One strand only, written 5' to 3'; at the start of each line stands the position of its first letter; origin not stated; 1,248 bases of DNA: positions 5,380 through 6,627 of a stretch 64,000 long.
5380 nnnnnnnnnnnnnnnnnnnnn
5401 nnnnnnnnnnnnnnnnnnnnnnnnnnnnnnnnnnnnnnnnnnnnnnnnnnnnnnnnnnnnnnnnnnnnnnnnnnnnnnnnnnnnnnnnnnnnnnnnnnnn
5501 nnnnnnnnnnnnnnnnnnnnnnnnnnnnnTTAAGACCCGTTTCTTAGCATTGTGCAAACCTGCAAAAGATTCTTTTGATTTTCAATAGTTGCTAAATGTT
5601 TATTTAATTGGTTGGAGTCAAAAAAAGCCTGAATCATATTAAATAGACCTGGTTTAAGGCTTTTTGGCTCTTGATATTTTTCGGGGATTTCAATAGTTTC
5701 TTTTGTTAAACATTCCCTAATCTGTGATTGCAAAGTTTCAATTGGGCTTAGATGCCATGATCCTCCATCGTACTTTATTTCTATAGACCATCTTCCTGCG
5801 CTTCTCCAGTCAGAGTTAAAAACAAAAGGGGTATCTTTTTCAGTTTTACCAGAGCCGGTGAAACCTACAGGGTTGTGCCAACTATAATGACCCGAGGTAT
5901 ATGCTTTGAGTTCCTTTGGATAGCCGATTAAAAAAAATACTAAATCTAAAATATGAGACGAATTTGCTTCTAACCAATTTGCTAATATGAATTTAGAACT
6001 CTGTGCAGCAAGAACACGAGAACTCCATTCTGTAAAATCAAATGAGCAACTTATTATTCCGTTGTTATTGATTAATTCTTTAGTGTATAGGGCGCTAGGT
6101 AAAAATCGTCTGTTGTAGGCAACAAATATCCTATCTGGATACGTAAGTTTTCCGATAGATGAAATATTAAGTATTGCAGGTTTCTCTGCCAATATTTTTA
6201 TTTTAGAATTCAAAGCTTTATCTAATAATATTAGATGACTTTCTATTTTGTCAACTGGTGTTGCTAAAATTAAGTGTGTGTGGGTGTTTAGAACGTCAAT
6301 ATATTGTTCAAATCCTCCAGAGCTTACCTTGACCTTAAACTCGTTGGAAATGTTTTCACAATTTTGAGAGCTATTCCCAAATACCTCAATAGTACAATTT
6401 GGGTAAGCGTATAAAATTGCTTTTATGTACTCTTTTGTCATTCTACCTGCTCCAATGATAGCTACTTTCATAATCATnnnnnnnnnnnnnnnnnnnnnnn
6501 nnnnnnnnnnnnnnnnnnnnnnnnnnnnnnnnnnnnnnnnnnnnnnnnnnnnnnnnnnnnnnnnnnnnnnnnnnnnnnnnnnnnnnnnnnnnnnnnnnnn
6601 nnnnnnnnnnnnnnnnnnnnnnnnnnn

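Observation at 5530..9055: Quartet of tandem oxidoreductases (three Gfo/Idh/MocA paralogs plus an SDR) embedded in the nonulosonic-acid operon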

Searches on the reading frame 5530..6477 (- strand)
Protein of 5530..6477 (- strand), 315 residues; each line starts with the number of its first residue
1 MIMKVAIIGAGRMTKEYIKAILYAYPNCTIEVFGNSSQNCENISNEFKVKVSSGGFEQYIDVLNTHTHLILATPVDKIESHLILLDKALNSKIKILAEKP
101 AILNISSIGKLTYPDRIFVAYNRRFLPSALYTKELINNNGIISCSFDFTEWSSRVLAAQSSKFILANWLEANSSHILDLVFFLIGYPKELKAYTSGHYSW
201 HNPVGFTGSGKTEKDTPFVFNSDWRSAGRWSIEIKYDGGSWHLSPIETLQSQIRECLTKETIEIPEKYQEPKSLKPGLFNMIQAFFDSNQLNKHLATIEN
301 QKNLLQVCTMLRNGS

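Call 4: search_protein_families(library=pfam, proteins=[window:5530-6477:-], max_evalue=0.01)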
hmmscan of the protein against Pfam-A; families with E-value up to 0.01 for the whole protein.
window:5530-6477:- (315 aa): 3 families
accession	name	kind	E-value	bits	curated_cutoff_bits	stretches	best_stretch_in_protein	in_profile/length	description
PF01408.29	GFO_IDH_MocA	-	4.2e-07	31.1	24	1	3-108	1-102/120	Oxidoreductase family, NAD-binding Rossmann fold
PF01488.26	Shikimate_DH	-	0.0059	17.1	24.3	1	4-74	14-84/138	Shikimate / quinate 5-dehydrogenase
PF03807.23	F420_oxidored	-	0.0098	16.9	21.6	0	4-93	1-87/94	NADP oxidoreductase coenzyme F420-dependent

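Call 5: search_protein_families(library=ncbifam, proteins=[window:5530-6477:-], max_evalue=0.01)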
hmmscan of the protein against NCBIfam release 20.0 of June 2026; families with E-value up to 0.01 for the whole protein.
window:5530-6477:- (315 aa): 3 families
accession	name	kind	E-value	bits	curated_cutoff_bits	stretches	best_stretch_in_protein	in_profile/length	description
TIGR04380.1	myo_inos_iolG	equivalog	7.5e-08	31.6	355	1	3-141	2-142/330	inositol 2-dehydrogenase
NF040723.1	UDP-GlcNAcDh_Arch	equivalog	0.00065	19.3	450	1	3-139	1-136/302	UDP-N-acetylglucosamine 3-dehydrogenase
NF045512.1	PyrPipCarbRedLhpI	equivalog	0.0071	15.5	400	1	4-46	125-167/298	bifunctional Delta(1)-pyrroline-2-carboxylate/Delta(1)-piperideine-2-carboxylate reductase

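Call 31: find_homologous_proteins(query=window:5530-6477:-)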
Query window:5530-6477:- (315 aa): 912 proteins with E <= 0.001 among 1812 candidates; the best 120 are listed.
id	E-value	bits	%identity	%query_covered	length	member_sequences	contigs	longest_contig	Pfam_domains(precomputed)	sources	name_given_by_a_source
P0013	1.7e-209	712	100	99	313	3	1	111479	PF01408.29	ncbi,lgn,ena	-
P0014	4.5e-122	425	60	98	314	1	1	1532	PF01408.29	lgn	-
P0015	7.8e-49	184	36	92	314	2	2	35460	PF01408.29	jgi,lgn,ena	jgi:predicted dehydrogenase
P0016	4.4e-48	182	37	97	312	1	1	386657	PF01408.29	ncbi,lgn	-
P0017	6.9e-48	181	36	95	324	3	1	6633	-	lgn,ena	-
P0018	4.2e-47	179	37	95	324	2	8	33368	-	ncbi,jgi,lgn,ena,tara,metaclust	tara:strand:- start:15575 stop:16549 length:975 start_codon:yes stop_codon:yes gene_type:complete|me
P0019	5.8e-47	178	36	91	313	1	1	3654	PF01408.29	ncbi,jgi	jgi:predicted dehydrogenase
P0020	9.3e-47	178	37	91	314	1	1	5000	PF01408.29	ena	-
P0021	1.5e-46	177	36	96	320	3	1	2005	PF01408.29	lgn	-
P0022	2.2e-46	176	35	97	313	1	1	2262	PF01408.29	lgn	-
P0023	2.7e-46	176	36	99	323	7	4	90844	PF01408.29,PF01488.27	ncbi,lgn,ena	-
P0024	2.8e-46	176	37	97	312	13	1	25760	PF01408.29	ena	-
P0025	3.4e-46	176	35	90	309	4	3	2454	PF01408.29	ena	-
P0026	3.7e-46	176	36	97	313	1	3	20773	PF01408.29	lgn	-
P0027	4.2e-46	175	34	97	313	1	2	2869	-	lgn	-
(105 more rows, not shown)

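Call 35: find_related_loci(query=A1, collection=genome_contigs, flank=10000)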
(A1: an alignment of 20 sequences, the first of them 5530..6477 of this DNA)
Query A1 (315 aa) in genome_contigs; peptide patterns used: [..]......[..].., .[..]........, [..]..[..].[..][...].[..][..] (x = any residue, [..] = any of these).
599 stretches matched a pattern; 584 encode a relative of the query (tblastn E <= 1e-3); the best 80 are kept; 80 distinct loci.
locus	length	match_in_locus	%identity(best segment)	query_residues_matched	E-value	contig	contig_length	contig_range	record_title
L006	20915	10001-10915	37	1-307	2e-53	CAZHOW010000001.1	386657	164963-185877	MAG TPA_asm: uncultured Lishizhenia sp. isolate SRP318679_co1_128 genome assembly, contig: NODE_7_length_386657_cov_11.3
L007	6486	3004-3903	37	1-301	2e-53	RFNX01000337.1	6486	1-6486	MAG: Flavobacteriales bacterium isolate LLD_355 Lanier.contig393831.6486bp, whole genome shotgun sequence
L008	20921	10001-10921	35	1-305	1e-52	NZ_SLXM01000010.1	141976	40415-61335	Tenacibaculum skagerrakense strain DSM 14836 Ga0310473_110, whole genome shotgun sequence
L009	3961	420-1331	37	2-306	3e-51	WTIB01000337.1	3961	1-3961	MAG: Crocinitomicaceae bacterium isolate PL36312bin_4 NODE_13671_length_3961_cov_5.300307, whole genome shotgun sequence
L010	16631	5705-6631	35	2-311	4e-51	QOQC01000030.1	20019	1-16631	MAG: Flavobacteriales bacterium isolate MED-G58 Flavobacteriales-MED-G58-C30, whole genome shotgun sequence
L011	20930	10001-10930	35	5-313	6e-51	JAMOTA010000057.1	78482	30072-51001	MAG: Sulfurovum sp. isolate 4571-419_metabat1_scaf2bin.002 4571-419_scaffold_76_c1, whole genome shotgun sequence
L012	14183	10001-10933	34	4-315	7e-50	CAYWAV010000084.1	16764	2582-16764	MAG TPA_asm: uncultured Chitinophaga sp. isolate SRP128246_co1_111 genome assembly, contig: NODE_7515_length_16764_cov_1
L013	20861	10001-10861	35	4-289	8e-50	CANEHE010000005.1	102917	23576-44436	MAG TPA_asm: uncultured Porphyromonadaceae bacterium isolate SRR18439545_bin.37_metawrap_v1.3_MAG genome assembly, conti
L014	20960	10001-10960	33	1-313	1e-49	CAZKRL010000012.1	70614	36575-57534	MAG TPA_asm: uncultured Comamonadaceae bacterium isolate binchicken_co298_302 genome assembly, contig: NODE_501_length_7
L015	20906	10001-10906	35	5-307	3e-49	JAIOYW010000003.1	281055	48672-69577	MAG: Ignavibacteriales bacterium isolate Tobar12.5m-G23 Tobar12-5m-20mill-C11, whole genome shotgun sequence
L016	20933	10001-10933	33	4-315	5e-49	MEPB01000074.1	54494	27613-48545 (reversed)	MAG: Bacteroidetes bacterium RIFCSPLOWO2_12_FULL_35_15 rifcsplowo2_12_scaffold_377, whole genome shotgun sequence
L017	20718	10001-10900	35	7-307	7e-49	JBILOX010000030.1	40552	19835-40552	MAG: Crocinitomicaceae bacterium isolate ME2017-12-01_3300044633_group7_bin123 Rohwer_bin790_scaffold_419_c1, whole geno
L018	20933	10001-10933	33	1-313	7e-49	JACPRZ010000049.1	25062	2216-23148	MAG: Bacteroidetes bacterium isolate NC_groundwater_692_Ag_S-0.2um_43_10 S36_SO-2_scaffold_253300, whole genome shotgun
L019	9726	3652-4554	36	1-301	8e-49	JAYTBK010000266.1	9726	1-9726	MAG: Bacteroidota bacterium isolate GFS_14245 GFS_14245_265, whole genome shotgun sequence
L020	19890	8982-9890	35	2-305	4e-48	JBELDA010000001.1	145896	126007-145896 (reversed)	MAG: Crocinitomicaceae bacterium isolate REMEI049_ass_metaspades_bin.35 NODE_81_length_145896_cov_20.051021, whole genom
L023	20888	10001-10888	33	5-301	1e-47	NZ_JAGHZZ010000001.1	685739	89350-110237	MAG: Sporocytophaga sp. isolate BIN9 scaffold1_cov0, whole genome shotgun sequence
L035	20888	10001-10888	33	5-301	2e-46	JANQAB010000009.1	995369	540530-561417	MAG: Sporocytophaga sp. isolate 29_gen_w_cov.4 c112, whole genome shotgun sequence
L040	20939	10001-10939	33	1-311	4e-46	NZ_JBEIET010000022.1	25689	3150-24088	MAG: Flavobacterium sp. isolate Sample-101-S75-bin-98 Sample_101_S75-bin_98-k141_936493, whole genome shotgun sequence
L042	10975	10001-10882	34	2-290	4e-46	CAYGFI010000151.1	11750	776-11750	MAG TPA_asm: uncultured Chitinophaga sp. isolate ERP113451_co1_21 genome assembly, contig: NODE_6614_length_11750_cov_11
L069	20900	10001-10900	35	7-304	7e-45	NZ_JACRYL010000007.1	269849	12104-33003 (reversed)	Pedobacter fastidiosus strain CCM 8938 GCM70046369, whole genome shotgun sequence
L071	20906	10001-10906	31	4-306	1e-44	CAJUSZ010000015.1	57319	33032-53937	MAG TPA_asm: uncultured Muribaculaceae bacterium isolate MGBC165885 genome assembly, contig: MGBC165885.15, whole genome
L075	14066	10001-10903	32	5-306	2e-44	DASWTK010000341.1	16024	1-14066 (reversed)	MAG TPA_asm: Chitinophagaceae bacterium isolate SMAG_U3573 k141_171723, whole genome shotgun sequence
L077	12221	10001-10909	32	4-306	2e-44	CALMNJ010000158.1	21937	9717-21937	MAG TPA_asm: uncultured Bacteroidetes bacterium isolate SRR5676451_bin.79_CONCOCT_v1.1_MAG genome assembly, contig: ERZ7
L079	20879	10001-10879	34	5-289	2e-44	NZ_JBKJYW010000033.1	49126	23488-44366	MAG: Serratia sp. (in: enterobacteria) isolate swi_bin.219 k127_2596364, whole genome shotgun sequence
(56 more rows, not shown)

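Call 43: search_protein_families(library=pfam, proteins=[L008:6321-7166:+, L008:7181-7864:+, L008:7848-9035:+, L008:10968-12230:+, L008:12223-13317:+, L069:5198-6211:+, L069:6211-6963:+, L069:6969-8267:+, L069:10933-11622:+, L069:11615-13039:+], max_evalue=0.001)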
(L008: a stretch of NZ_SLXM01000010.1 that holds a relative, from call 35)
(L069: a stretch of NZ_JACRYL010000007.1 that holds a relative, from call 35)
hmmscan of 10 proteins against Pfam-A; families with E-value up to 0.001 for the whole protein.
L008:6321-7166:+ (281 aa): 6 families
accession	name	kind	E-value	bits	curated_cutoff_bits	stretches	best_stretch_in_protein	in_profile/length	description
PF00977.27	His_biosynth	-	1.9e-63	214.4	23.6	1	5-232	1-225/228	Histidine biosynthesis protein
PF05690.20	ThiG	-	6.7e-08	32.6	23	0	157-223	136-201/247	Thiazole biosynthesis protein ThiG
PF01207.24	Dus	-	3.5e-07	30.1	20.4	0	64-118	174-230/311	Dihydrouridine synthase (Dus)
PF03060.21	NMO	-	2.5e-06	27.6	28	0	60-106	179-225/331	Nitronate monooxygenase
PF04309.18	G3P_antiterm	-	0.00014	21.7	27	0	63-104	128-169/173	Glycerol-3-phosphate responsive antiterminator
PF02581.23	TMP-TENI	-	0.00077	19.3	27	0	65-103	140-177/180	Thiamine monophosphate synthase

L008:7181-7864:+ (227 aa): 4 families
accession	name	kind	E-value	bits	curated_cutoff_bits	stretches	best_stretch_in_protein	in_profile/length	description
PF00117.34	GATase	-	1.5e-18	67.6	22.8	1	9-215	2-186/190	Glutamine amidotransferase class-I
PF01174.25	SNO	-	5.5e-07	30.1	27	0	23-105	17-95/188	SNO glutamine amidotransferase family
PF07685.20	GATase_3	-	2.4e-06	27.7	27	1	33-107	30-112/196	CobB/CobQ-like glutamine amidotransferase domain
PF07722.19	Peptidase_C26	-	3.2e-05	24.2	20.5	1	74-202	102-219/219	Peptidase C26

L008:7848-9035:+ (395 aa): 0 families

L008:10968-12230:+ (420 aa): 0 families

L008:12223-13317:+ (364 aa): 0 families

L069:5198-6211:+ (337 aa): 6 families
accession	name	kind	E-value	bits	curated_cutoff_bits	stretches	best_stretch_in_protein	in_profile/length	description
PF01408.29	GFO_IDH_MocA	-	2.2e-09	38.4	24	1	4-91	2-92/120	Oxidoreductase family, NAD-binding Rossmann fold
PF22725.1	GFO_IDH_MocA_C3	-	2.7e-08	34.3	27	1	126-248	2-122/124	GFO/IDH/MocA C-terminal domain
PF03807.23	F420_oxidored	-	9e-07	29.8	21.6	1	7-76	4-74/94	NADP oxidoreductase coenzyme F420-dependent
PF02826.25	2-Hacid_dh_C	-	6.6e-05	22.8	25.1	1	5-83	39-115/178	D-isomer specific 2-hydroxyacid dehydrogenase, NAD binding domain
PF03446.21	NAD_binding_2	-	0.00015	22.3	21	1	7-71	4-65/161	NAD binding domain of 6-phosphogluconate dehydrogenase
PF02254.24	TrkA_N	-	0.00025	21.8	23.8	1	5-52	1-47/116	TrkA-N domain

L069:6211-6963:+ (250 aa): 1 family
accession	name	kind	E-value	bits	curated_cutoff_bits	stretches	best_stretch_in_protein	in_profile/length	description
PF02348.25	CTP_transf_3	-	4.7e-08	33.5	22.6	1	6-158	4-152/217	Cytidylyltransferase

L069:6969-8267:+ (432 aa): 1 family
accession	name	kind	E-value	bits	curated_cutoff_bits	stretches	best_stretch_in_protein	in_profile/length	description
PF00202.27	Aminotran_3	-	2.1e-40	139.1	30.5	1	32-333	10-332/403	Aminotransferase class-III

L069:10933-11622:+ (229 aa): 1 family
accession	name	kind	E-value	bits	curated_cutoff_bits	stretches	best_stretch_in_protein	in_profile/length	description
PF00657.28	Lipase_GDSL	-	0.00015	22.5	23.6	0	124-222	96-208/208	GDSL-like Lipase/Acylhydrolase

L069:11615-13039:+ (474 aa): 3 families
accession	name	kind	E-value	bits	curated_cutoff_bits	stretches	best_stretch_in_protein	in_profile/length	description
PF01943.22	Polysacc_synt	-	3.6e-22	79.5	28.2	1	4-275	1-273/274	Polysaccharide biosynthesis protein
PF13440.11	Polysacc_synt_3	-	5.5e-13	49.2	23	1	33-325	6-291/293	Polysaccharide biosynthesis protein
PF01554.23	MatE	-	1.6e-09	38.1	24.9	1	216-375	1-161/161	MatE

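Call 53: search_protein_families(library=pfam, proteins=[L042:2830-3462:+, L071:10929-11633:+, L079:1991-3190:+, L075:7793-8983:+, L014:12480-14183:+, L014:10957-12480:+, L077:3555-4622:+, L015:10937-12724:+, L040:10982-11548:+, L035:11486-12415:+], max_evalue=0.01)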
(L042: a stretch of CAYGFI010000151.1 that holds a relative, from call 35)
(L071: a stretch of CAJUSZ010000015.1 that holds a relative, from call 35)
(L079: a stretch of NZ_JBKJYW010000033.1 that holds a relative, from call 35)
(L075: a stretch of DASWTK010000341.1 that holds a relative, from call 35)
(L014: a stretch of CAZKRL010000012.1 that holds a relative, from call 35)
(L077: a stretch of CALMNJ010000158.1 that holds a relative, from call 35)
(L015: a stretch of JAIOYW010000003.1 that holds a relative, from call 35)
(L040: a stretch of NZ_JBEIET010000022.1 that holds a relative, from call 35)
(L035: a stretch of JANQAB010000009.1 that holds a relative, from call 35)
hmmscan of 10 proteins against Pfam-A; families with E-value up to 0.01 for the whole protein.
L042:2830-3462:+ (211 aa): 5 families
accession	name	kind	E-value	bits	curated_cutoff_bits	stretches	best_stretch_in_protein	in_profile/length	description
PF17836.7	PglD_N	-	1.1e-12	48.7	23.4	1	5-84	2-77/78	PglD N-terminal domain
PF00132.30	Hexapep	-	1.4e-08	34.5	27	2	106-138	2-34/36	Bacterial transferase hexapeptide (six repeats)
PF25084.1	LbH_EIF2B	-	8.5e-06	26.2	54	0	101-146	57-101/105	EIF2B subunit epsilon LbH domain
PF21711.3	DCTN5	-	0.00011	22.4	40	1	139-188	99-148/182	Dynactin subunit 5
PF14602.12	Hexapep_2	-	0.0026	17.9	27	0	162-191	4-31/34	Hexapeptide repeat of succinyl-transferase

L071:10929-11633:+ (235 aa): 2 families
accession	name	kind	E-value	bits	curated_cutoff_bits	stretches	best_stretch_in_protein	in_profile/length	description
PF13472.12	Lipase_GDSL_2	-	7.3e-09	36.8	32.9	1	61-215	52-177/178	GDSL-like Lipase/Acylhydrolase family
PF00657.28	Lipase_GDSL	-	0.00033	21.3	23.6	1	69-221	77-208/208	GDSL-like Lipase/Acylhydrolase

L079:1991-3190:+ (400 aa): 8 families
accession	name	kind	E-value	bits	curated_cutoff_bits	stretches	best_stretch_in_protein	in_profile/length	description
PF02719.21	Polysacc_synt_2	-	3.8e-46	158.1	20.2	1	40-293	2-253/293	Polysaccharide biosynthesis protein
PF01370.27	Epimerase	-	9.3e-06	25.7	20.9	1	40-171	2-120/240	NAD dependent epimerase/dehydratase family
PF01073.25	3Beta_HSD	-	1.1e-05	25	22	1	40-172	1-122/280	3-beta hydroxysteroid dehydrogenase/isomerase family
PF02670.22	DXP_reductoisom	-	0.00062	20.9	21.7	0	40-85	2-46/129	1-deoxy-D-xylulose 5-phosphate reductoisomerase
PF03435.24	Sacchrp_dh_NADP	-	0.00083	20.1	25.1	1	40-121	2-76/129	Saccharopine dehydrogenase NADP binding domain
PF00106.31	adh_short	-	0.0035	17.3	26.6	0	40-145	4-111/195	short chain dehydrogenase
PF16363.11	GDP_Man_Dehyd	-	0.0048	16.8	27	1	40-139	1-102/332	GDP-mannose 4,6 dehydratase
PF01488.26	Shikimate_DH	-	0.0061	17.1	24.3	0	33-142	9-112/138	Shikimate / quinate 5-dehydrogenase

L075:7793-8983:+ (397 aa): 0 families

L014:12480-14183:+ (568 aa): 1 family
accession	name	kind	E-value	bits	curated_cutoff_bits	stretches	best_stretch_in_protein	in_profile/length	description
PF05159.20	Capsule_synth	-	5.4e-07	29.8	20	1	344-476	137-267/310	Capsule polysaccharide biosynthesis protein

L014:10957-12480:+ (508 aa): 1 family
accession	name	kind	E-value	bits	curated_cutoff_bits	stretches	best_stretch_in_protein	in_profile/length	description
PF03023.19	MurJ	-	1.1e-11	44.5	27.4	1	31-456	2-438/451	Lipid II flippase MurJ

L077:3555-4622:+ (356 aa): 4 families
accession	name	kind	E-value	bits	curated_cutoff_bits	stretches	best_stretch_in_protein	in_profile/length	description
PF13480.13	Acetyltransf_6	-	2.1e-10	41.4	22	1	165-306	2-142/143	Acetyltransferase (GNAT) domain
PF02388.22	FemAB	-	6.4e-08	32.3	24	1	148-209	154-212/406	FemAB family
PF04339.18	FemAB_like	-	0.00088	19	27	1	158-259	175-279/369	Peptidogalycan biosysnthesis/recognition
PF09924.15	LPG_synthase_C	-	0.0011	18.6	27.5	1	103-195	57-148/298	Phosphatidylglycerol lysyltransferase, C-terminal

L015:10937-12724:+ (596 aa): 6 families
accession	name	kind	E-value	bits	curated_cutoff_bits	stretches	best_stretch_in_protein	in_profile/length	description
PF00005.33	ABC_tran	-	5.8e-27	95.4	25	1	376-526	1-137/137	ABC transporter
PF00664.28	ABC_membrane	-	4.3e-11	43.5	28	1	76-286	41-247/274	ABC transporter transmembrane region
PF02463.25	SMC_N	-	1.3e-06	28.5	40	1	388-568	26-211/220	RecF/RecN/SMC N terminal domain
PF13555.12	AAA_29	-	0.0025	18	27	1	377-412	13-48/61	P-loop containing region of AAA domain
PF03193.22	RsgA_GTPase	-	0.0057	16.9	30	0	365-422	86-142/174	RsgA GTPase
PF20720.3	nSTAND3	-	0.0089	16.2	27.2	0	375-453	6-79/155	Novel STAND NTPase 3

L040:10982-11548:+ (189 aa): 0 families

L035:11486-12415:+ (310 aa): 3 families
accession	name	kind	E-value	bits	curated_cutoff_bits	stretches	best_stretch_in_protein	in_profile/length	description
PF00535.33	Glycos_transf_2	-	6.1e-19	69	23.3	1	11-143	1-130/168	Glycosyl transferase family 2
PF10111.15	Glyco_tranf_2_2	-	0.00033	20.7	27.3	1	17-127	9-119/276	Glycosyltransferase like family 2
PF13641.12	Glyco_tranf_2_3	-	0.0024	18.4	27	1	10-133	3-123/230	Glycosyltransferase like family 2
